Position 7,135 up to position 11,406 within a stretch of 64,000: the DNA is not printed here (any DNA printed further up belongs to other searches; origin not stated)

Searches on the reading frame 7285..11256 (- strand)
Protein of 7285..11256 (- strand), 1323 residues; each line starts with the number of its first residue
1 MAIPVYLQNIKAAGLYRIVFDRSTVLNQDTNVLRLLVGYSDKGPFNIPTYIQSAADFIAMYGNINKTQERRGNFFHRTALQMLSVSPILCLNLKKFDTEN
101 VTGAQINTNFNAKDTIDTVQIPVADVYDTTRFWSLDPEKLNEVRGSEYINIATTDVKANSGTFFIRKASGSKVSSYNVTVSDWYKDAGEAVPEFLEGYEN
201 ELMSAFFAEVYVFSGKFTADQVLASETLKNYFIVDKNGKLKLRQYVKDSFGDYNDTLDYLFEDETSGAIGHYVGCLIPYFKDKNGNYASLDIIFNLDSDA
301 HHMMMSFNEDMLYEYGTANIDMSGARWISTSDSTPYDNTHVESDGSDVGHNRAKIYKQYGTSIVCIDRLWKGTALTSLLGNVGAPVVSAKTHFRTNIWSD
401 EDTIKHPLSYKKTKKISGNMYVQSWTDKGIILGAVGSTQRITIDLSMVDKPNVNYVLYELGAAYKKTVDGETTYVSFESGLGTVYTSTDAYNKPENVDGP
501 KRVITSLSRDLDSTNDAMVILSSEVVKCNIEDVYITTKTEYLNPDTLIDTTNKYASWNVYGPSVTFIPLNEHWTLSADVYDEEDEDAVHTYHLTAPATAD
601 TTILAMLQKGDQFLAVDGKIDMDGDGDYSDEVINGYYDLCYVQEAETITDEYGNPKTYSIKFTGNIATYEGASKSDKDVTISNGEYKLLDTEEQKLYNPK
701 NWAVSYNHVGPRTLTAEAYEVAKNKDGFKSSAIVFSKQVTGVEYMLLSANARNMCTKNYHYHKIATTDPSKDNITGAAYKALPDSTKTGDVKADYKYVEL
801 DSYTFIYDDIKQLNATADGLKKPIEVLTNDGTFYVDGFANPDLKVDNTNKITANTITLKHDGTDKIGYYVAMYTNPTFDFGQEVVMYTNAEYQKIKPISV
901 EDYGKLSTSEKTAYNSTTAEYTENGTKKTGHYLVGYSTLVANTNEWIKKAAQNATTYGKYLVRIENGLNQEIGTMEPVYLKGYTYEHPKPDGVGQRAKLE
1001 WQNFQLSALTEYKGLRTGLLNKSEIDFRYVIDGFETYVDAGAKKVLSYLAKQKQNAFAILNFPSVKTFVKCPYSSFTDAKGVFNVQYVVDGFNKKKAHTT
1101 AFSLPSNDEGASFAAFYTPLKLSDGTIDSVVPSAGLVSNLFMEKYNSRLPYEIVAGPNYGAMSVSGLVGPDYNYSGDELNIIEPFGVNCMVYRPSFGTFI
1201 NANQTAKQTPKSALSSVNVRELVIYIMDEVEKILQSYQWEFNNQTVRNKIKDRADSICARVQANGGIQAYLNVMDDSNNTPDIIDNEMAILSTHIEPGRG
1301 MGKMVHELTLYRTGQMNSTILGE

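Call 21: search_protein_families(library=phrogs, proteins=[window:7285-11256:-], max_evalue=0.00001)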
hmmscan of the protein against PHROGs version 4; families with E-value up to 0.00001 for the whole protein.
window:7285-11256:- (1323 aa): 3 families
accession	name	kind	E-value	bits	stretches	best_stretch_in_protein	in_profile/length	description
phrog_34521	-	tail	1.6e-100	338.4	2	1018-1313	656-953/962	tail sheath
phrog_10581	-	tail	1e-14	54.8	1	1187-1299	787-898/915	tail sheath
phrog_23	-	tail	1.1e-13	51.8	1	796-1297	91-449/496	tail sheath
